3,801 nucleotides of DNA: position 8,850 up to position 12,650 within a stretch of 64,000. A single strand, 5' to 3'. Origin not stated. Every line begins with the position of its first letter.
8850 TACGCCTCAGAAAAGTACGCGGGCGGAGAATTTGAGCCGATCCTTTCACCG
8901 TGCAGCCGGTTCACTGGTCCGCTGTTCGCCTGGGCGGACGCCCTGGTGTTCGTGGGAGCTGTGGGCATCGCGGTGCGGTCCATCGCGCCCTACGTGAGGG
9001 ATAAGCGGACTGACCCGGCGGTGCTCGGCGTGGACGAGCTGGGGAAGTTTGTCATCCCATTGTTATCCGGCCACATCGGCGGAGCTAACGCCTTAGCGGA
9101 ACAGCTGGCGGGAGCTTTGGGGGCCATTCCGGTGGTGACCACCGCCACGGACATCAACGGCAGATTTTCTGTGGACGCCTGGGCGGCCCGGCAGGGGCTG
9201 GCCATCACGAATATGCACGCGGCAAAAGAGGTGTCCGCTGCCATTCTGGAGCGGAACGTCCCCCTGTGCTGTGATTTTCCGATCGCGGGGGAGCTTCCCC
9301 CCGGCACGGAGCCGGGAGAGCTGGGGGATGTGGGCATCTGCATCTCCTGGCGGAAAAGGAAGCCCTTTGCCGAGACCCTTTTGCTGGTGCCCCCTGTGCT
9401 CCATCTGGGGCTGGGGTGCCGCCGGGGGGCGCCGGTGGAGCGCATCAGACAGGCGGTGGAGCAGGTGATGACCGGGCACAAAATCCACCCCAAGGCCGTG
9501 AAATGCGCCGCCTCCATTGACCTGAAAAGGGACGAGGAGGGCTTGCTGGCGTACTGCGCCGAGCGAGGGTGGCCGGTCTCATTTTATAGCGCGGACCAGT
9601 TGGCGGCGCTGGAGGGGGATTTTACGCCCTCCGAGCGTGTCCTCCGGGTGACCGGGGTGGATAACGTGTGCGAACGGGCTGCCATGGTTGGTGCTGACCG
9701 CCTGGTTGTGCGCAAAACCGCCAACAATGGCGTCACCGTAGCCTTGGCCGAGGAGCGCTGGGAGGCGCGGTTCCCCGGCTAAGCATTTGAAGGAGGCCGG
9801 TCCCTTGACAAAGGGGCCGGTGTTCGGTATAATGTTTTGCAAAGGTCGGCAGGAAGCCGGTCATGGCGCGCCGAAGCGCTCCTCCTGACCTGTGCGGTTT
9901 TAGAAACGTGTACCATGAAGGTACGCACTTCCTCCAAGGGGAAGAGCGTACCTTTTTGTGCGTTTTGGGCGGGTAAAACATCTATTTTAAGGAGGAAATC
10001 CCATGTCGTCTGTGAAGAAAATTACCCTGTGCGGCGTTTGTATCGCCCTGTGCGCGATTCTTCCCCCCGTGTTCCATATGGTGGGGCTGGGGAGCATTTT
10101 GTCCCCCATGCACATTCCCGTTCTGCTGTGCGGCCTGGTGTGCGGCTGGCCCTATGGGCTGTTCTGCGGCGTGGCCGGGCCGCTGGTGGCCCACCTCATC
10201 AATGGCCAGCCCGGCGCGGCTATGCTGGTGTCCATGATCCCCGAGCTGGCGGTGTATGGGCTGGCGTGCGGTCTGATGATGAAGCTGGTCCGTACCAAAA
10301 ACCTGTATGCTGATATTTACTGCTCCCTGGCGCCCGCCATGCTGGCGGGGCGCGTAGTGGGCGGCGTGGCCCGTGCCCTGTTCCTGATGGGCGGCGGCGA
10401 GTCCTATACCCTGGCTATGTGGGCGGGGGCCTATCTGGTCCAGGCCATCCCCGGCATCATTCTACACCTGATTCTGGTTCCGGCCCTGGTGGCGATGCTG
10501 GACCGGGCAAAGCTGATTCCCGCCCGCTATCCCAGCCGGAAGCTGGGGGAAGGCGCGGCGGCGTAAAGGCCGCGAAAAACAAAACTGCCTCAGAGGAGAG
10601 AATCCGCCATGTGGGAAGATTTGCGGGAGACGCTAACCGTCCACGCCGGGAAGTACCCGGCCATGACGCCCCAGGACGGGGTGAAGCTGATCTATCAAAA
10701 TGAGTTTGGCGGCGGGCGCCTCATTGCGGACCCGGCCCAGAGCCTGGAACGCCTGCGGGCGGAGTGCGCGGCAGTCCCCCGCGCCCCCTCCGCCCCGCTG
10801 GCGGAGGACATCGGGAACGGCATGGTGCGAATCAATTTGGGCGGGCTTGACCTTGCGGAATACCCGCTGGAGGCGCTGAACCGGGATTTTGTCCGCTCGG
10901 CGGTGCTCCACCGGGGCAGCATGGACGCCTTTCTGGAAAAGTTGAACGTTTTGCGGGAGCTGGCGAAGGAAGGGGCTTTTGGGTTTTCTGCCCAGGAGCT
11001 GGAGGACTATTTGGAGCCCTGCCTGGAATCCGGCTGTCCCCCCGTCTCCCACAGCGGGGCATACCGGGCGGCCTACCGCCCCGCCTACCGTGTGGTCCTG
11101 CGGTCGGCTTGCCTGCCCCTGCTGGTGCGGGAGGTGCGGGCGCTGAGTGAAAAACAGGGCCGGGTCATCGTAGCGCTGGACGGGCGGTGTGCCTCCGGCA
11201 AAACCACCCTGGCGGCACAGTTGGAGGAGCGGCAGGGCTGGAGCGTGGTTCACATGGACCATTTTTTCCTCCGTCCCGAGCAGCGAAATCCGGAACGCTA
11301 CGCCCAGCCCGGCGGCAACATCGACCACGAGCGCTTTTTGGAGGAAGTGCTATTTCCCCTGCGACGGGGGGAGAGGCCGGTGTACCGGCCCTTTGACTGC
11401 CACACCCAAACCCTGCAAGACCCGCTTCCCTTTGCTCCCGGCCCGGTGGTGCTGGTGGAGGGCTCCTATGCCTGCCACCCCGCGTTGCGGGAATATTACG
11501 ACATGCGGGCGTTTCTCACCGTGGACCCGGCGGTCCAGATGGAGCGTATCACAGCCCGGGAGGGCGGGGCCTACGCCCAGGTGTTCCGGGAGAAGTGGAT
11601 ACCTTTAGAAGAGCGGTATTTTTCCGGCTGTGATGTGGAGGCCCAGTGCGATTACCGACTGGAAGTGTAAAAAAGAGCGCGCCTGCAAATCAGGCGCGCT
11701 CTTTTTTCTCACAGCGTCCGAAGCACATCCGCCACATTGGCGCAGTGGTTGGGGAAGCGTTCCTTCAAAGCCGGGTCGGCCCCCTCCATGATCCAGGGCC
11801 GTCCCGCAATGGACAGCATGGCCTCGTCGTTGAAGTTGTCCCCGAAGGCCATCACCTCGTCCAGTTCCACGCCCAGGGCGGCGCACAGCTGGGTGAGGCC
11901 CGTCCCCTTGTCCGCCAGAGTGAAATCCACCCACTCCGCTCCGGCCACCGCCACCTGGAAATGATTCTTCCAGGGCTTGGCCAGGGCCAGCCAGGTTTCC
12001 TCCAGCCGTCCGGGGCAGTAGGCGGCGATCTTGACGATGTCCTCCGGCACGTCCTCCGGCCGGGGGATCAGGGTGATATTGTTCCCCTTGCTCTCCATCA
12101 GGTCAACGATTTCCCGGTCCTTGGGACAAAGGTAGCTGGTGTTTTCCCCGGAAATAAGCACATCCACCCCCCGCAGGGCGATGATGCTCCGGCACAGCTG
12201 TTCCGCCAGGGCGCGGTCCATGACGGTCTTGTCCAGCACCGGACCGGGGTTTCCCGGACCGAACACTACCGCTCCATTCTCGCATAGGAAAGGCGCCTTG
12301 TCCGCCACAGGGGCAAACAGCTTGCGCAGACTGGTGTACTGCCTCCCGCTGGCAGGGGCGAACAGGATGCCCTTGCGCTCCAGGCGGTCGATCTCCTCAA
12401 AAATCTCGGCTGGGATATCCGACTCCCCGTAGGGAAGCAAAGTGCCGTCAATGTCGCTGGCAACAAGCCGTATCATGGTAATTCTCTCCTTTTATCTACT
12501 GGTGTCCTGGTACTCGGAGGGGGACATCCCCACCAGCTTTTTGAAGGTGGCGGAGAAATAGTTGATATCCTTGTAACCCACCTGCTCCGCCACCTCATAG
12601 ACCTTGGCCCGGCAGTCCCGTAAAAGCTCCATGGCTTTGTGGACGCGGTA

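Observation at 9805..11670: B12-cluster-linked ECF S-component plus novel two-domain P-loop kinase behind an unclassified terminator/antiterminator leader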

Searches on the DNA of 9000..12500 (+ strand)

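Call 4: search_rna_families(source=window, start=9000, end=12500, threshold=evalue, max_evalue=10, show_alignments=3)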
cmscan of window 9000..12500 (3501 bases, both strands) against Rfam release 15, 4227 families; matches with E-value up to 10: 14.
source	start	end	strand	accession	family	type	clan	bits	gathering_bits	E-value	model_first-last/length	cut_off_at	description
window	11610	11708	+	RF00506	Thr_leader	Cis-reg; leader;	-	33.3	55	0.0012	1-118/118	no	Threonine operon leader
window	11668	11768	-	RF00506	Thr_leader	Cis-reg; leader;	-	29.5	55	0.0098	1-118/118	no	Threonine operon leader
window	11651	11719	+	RF02621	BSnc120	Gene; sRNA;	-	23.2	114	0.048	1-88/88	no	Brucella sRNA 120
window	11663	11707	-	RF02066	STnc320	Gene; sRNA;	-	22.1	50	0.61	18-55/55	no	Salmonella enterica sRNA STnc320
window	11666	11712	-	RF03990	mir-4888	Gene; miRNA;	-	20.4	90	3.2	1-73/73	no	mir-4888 microRNA precursor family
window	11926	12001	-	RF03707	mir-1892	Gene; miRNA;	-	20.1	86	0.85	1-80/80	no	mir-1892 microRNA precursor family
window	11663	11766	-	RF00558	L20_leader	Cis-reg; leader;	-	19.5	58.7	1.7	1-127/127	no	Ribosomal protein L20 leader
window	11670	11765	-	RF02397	sau-5971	Gene; sRNA;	-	19.5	90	3.7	1-96/96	no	Staphylococcus sRNA sau-5971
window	11671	11708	+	RF02066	STnc320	Gene; sRNA;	-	19.4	50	2.7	20-50/55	no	Salmonella enterica sRNA STnc320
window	11671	11708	-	RF02054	STnc420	Gene; sRNA;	-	19.3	70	2.9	21-54/58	no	Salmonella enterica sRNA STnc420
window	9917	9957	-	RF00964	mir-938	Gene; miRNA;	-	19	84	2.8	1-81/81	no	mir-938 microRNA precursor family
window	11587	11713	+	RF00558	L20_leader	Cis-reg; leader;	-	18.4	58.7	3.2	1-127/127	no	Ribosomal protein L20 leader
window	11665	11713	+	RF03990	mir-4888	Gene; miRNA;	-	18.4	90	9.9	1-73/73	no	mir-4888 microRNA precursor family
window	11662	11733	-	RF00519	suhB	Gene; sRNA;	CL00108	15.7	41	8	1-77/77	no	Makes More Granules Regulator RNA (mmgR)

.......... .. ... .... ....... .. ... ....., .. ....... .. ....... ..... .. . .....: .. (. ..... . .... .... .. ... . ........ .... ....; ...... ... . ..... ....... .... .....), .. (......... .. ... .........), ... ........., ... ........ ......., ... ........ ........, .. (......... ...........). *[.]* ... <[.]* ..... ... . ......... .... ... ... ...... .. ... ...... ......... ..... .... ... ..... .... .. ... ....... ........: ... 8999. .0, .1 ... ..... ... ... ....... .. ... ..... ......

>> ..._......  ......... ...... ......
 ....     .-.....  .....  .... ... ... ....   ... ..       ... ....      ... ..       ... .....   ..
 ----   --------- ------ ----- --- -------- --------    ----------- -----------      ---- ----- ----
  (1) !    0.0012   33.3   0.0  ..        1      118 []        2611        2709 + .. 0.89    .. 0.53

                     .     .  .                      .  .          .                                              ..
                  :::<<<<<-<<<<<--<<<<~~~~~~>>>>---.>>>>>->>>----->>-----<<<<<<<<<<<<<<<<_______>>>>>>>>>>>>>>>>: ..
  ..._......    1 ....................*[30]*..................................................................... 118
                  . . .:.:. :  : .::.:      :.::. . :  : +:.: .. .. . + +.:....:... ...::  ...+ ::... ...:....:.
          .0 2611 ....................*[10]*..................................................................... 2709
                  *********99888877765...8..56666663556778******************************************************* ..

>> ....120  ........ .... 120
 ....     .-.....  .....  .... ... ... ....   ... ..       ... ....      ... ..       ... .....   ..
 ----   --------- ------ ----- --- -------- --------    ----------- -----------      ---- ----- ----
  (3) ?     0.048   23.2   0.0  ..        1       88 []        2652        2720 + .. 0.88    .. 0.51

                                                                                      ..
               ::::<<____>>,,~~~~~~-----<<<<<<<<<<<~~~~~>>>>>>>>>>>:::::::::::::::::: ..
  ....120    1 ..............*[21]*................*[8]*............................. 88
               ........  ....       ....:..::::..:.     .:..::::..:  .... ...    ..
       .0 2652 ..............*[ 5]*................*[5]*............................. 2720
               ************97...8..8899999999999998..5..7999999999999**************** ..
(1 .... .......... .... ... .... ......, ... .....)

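Call 33: search_rna_families(source=window, start=9800, end=10010, threshold=evalue, max_evalue=10, show_alignments=4)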
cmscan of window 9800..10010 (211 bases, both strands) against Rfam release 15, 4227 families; matches with E-value up to 10: 16.
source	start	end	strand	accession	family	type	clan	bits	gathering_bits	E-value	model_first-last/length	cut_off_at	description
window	9917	9957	-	RF00964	mir-938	Gene; miRNA;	-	19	84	0.17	1-81/81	no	mir-938 microRNA precursor family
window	9904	9965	+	RF00639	mir-515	Gene; miRNA;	CL00096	18.7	68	0.25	1-87/87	no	mir-515 microRNA precursor family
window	9906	9965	+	RF04154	mir-1277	Gene; miRNA;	-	18.1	81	0.65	1-78/78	no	mir-1277 microRNA precursor family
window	9918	9954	-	RF03366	mir-3122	Gene; miRNA;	-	17.3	92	1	19-55/73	no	mir-3122 microRNA precursor family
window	9907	9962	+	RF03901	mir-BART18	Gene; miRNA;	-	17.1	98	0.85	1-83/83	no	mir-BART18 microRNA precursor family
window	9904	9965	-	RF00639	mir-515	Gene; miRNA;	CL00096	16.8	68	0.84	1-87/87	no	mir-515 microRNA precursor family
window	9958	9996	+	RF02974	Fibro-purF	Cis-reg;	-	16.4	60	0.16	1-75/75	no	Fibro-purF RNA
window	9918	9954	-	RF00756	mir-299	Gene; miRNA;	-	16.3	67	0.75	1-63/63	no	mir-299 microRNA precursor family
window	9846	9891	-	RF01690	Bacillaceae-1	Gene; sRNA;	-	16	35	0.99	1-67/67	no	Bacillaceae-1 RNA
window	9916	9956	+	RF03861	mir-4484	Gene; miRNA;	-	16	90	2.5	1-89/89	no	mir-4484 microRNA precursor family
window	9914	9958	+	RF03366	mir-3122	Gene; miRNA;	-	14.8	92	4.5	15-59/73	no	mir-3122 microRNA precursor family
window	9918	9954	+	RF03796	mir-5984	Gene; miRNA;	-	14.4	95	4.3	20-55/74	no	mir-5984 microRNA precursor family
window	9836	9898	+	RF01117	ciona-mir-92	Gene; miRNA;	-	13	56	6.6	1-71/71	no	ciona-mir-92 microRNA precursor family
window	9917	9953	+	RF00964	mir-938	Gene; miRNA;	-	12.8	84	7.9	1-81/81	no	mir-938 microRNA precursor family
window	9925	9947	+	RF02260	MAT2A_A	Cis-reg;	-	11.8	40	9.2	1-65/65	no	MAT2A 3'UTR stem loop A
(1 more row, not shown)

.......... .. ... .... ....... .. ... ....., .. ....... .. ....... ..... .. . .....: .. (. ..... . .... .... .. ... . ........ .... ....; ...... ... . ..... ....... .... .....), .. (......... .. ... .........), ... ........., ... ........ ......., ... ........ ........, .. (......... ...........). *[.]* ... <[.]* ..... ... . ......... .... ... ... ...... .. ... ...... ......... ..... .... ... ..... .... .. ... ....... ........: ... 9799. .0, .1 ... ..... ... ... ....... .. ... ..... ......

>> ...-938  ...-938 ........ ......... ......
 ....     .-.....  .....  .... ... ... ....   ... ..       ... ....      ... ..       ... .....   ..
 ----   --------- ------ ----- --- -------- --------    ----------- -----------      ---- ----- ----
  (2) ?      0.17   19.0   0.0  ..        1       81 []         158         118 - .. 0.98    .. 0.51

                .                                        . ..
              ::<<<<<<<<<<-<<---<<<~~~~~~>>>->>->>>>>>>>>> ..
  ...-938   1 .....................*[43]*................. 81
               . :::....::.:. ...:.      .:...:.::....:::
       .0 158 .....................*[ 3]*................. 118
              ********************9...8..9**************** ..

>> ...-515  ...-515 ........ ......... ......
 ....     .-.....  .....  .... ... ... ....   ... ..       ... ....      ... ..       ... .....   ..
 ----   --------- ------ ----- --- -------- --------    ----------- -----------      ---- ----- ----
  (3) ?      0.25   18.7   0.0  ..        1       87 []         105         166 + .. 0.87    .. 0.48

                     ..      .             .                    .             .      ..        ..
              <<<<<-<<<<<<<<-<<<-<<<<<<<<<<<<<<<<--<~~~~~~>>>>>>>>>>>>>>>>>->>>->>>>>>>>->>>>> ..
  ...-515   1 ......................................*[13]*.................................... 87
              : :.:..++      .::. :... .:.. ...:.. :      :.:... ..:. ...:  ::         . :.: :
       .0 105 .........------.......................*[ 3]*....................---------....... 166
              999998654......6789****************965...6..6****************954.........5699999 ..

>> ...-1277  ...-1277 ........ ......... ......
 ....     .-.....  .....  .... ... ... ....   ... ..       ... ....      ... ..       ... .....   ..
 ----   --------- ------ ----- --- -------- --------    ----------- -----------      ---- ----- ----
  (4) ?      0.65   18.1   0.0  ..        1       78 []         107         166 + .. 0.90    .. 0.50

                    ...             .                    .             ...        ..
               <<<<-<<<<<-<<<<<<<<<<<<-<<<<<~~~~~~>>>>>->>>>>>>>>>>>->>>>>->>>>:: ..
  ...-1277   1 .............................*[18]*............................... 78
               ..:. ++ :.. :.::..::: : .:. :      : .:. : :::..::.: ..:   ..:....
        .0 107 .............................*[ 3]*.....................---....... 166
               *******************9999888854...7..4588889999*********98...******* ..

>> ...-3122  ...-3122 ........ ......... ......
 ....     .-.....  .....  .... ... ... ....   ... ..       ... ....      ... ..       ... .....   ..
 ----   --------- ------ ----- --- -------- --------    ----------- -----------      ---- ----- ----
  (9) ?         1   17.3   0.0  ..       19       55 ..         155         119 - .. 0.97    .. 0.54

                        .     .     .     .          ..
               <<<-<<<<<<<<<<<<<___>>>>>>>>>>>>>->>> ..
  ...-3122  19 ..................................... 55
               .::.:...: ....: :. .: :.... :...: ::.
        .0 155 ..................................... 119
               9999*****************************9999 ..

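Call 43: search_rna_families(sources=[L024, L044, L045, L070, L072, L078, L079, L052, L023, L080, L076, L049, L036], threshold=gathering)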
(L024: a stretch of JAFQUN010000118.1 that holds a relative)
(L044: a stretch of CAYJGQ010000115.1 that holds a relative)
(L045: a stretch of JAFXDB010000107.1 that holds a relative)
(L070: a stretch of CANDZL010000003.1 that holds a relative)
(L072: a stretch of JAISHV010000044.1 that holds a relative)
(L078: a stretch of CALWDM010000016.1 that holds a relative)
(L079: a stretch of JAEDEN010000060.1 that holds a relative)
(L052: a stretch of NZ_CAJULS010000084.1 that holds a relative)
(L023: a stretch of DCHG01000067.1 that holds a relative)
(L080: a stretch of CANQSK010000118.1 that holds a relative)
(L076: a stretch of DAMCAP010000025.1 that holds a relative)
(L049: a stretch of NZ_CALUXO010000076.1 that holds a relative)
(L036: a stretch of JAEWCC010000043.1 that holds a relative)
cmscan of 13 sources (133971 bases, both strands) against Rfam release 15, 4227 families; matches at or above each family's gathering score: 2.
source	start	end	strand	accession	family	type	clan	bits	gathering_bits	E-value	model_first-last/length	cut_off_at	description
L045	9458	9558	-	RF00001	5S_rRNA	Gene; rRNA;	CL00113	67.2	38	1.1e-11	17-120/120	5'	5S ribosomal RNA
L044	2706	2899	+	RF00013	6S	Gene;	-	63.8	46.4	5.6e-10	1-187/187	no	6S / SsrS RNA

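Call 86: build_rna_model(alignment_id=A3, structure=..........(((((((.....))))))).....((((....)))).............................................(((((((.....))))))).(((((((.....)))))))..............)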
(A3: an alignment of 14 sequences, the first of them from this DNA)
Model R1 built from alignment A3 (14 sequences, 144 columns); structure: as given.
model positions 128; base pairs 25; branch points 3; effective number of sequences 1.99; information 0.59 bits per position. Calibrated on 0.2 Mb of random sequence (short: E-values are rough).
structure used (alignment columns):
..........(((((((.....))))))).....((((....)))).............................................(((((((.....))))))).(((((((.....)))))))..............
